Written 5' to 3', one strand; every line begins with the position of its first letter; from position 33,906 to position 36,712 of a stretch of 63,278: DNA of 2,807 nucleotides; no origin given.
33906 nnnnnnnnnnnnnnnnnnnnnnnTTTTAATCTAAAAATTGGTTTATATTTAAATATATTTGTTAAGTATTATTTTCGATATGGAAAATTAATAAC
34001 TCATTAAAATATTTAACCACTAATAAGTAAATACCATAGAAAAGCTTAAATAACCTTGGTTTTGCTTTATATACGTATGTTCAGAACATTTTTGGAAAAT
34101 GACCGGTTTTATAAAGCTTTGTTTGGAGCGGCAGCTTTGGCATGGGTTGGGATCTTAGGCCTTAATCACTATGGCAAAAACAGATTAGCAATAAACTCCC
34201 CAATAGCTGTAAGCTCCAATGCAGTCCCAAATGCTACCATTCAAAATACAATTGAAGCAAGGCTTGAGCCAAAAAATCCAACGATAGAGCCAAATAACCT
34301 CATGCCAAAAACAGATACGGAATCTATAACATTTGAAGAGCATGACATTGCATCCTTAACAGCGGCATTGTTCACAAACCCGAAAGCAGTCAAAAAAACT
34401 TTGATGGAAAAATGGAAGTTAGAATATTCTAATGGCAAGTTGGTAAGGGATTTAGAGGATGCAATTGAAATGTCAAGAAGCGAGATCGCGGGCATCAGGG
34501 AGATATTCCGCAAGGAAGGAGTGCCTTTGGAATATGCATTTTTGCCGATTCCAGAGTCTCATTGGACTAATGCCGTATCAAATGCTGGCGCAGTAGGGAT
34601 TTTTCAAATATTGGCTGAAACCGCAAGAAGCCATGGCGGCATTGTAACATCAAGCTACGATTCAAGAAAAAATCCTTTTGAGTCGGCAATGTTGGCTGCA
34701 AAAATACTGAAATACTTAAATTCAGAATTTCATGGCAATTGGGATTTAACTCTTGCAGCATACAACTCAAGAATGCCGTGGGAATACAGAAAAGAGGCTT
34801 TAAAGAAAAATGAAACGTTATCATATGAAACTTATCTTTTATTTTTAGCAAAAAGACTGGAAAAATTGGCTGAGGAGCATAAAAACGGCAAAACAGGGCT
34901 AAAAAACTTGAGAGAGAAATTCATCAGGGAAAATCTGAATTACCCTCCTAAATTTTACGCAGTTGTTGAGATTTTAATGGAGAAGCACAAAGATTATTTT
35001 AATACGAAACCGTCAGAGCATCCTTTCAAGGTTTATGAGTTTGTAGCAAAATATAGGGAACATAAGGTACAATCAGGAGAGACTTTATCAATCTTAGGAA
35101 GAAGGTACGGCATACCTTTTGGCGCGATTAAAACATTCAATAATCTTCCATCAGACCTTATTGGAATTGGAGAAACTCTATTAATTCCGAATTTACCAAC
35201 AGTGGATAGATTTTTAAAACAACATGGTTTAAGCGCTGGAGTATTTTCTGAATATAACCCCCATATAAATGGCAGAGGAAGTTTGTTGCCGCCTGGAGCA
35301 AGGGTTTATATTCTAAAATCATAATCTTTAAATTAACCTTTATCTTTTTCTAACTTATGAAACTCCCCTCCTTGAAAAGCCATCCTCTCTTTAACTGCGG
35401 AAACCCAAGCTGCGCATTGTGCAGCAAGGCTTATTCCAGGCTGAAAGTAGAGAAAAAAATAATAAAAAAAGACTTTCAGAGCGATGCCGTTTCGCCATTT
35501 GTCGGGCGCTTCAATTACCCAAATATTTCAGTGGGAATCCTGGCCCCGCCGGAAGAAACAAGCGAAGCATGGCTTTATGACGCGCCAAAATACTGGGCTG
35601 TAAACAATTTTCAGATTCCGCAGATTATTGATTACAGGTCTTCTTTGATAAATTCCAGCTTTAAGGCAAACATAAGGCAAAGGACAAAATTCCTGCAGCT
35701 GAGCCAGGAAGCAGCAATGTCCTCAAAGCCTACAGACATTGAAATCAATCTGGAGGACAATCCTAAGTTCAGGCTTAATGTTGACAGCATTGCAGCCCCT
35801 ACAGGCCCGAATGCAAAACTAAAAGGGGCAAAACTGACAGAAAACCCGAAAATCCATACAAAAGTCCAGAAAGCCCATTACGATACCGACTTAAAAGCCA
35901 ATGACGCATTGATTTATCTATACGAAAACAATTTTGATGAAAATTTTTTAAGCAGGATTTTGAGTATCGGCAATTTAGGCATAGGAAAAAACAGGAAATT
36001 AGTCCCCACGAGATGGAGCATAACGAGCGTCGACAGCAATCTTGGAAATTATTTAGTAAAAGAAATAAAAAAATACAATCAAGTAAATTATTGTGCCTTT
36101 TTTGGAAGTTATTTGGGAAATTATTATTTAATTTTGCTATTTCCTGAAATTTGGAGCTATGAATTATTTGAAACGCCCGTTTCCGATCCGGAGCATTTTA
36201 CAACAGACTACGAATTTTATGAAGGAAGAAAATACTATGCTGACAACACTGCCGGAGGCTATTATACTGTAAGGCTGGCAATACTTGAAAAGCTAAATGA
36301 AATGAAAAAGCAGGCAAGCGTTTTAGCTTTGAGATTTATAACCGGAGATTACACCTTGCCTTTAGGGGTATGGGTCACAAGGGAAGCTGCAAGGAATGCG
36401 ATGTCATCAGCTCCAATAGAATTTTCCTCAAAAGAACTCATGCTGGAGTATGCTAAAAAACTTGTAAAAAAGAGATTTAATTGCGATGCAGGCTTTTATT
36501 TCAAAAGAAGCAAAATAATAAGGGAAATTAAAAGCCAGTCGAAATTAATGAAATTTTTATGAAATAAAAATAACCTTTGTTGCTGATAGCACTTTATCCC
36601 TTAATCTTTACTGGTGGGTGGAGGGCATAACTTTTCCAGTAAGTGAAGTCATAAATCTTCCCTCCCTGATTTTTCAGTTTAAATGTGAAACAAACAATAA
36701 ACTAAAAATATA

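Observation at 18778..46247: Five-copy family of ~80-nt pseudoknot elements downstream of genes, with compensatory base changes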

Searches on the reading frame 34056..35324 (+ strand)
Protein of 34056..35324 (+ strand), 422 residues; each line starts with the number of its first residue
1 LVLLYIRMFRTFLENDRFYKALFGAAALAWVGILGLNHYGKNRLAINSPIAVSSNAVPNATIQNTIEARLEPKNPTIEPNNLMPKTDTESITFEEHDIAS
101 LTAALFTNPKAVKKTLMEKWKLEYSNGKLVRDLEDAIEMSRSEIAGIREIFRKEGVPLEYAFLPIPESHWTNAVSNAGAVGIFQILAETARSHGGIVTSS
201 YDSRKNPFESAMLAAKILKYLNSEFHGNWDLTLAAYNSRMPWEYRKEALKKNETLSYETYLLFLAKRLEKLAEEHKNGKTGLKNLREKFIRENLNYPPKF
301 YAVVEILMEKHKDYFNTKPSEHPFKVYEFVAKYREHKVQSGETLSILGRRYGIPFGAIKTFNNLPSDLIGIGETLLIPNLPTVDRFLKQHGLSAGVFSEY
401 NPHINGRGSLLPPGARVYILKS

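Call 54: search_protein_families(library=pfam, proteins=[window:34056-35324:+], max_evalue=0.001)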
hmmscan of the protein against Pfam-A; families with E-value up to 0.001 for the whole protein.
window:34056-35324:+ (422 aa): 2 families
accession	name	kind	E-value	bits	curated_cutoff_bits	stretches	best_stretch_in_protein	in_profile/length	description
PF01464.25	SLT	-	8.1e-17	61.3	21.3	1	159-238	16-96/117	Transglycosylase SLT domain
PF01476.26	LysM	-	9.1e-10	38.8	20.9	1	336-378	1-43/43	LysM domain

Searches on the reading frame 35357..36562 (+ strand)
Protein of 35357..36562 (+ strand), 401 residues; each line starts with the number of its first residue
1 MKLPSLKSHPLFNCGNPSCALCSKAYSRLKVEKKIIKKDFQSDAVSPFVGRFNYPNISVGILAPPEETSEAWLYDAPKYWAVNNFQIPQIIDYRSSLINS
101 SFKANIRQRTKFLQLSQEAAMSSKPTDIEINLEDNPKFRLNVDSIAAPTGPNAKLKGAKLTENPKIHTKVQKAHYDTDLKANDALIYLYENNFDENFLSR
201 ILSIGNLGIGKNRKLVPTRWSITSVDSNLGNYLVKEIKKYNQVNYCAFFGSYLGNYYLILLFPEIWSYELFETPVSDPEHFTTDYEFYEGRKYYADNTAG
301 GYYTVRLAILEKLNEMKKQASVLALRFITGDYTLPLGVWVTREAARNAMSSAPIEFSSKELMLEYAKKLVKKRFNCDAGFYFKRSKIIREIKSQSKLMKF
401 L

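Call 10: search_protein_families(library=pfam, proteins=[window:35357-36562:+])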
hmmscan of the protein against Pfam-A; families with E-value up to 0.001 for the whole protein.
window:35357-36562:+ (401 aa): 2 families
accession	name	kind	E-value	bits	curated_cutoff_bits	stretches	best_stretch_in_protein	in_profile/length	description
PF04894.17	Nre_N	-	1.2e-79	268.4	25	1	14-273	2-262/270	Archaeal Nre, N-terminal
PF04895.17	Nre_C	-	3.2e-29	101.4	27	1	287-400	2-110/110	Archaeal Nre, C-terminal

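Call 23: find_encoding_contigs(protein=window:35357-36562:+, flank=3000, max_places=10)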
Protein window:35357-36562:+ (401 aa): 23 contigs read that carry it; 1 place shown.
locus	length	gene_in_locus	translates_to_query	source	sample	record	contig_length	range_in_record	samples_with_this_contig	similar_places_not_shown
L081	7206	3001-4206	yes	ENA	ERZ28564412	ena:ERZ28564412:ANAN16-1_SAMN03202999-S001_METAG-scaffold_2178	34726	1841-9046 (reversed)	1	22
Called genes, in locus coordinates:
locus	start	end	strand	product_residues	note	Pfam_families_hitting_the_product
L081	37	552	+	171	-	-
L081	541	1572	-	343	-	PF01368:DHH (weak), PF02272:DHHA1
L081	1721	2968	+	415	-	PF01464:SLT, PF01476:LysM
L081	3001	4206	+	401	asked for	PF04894:Nre_N, PF04895:Nre_C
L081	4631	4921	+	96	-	-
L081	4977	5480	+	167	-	-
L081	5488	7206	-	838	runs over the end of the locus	PF01411:tRNA-synt_2c, PF07973:tRNA_SAD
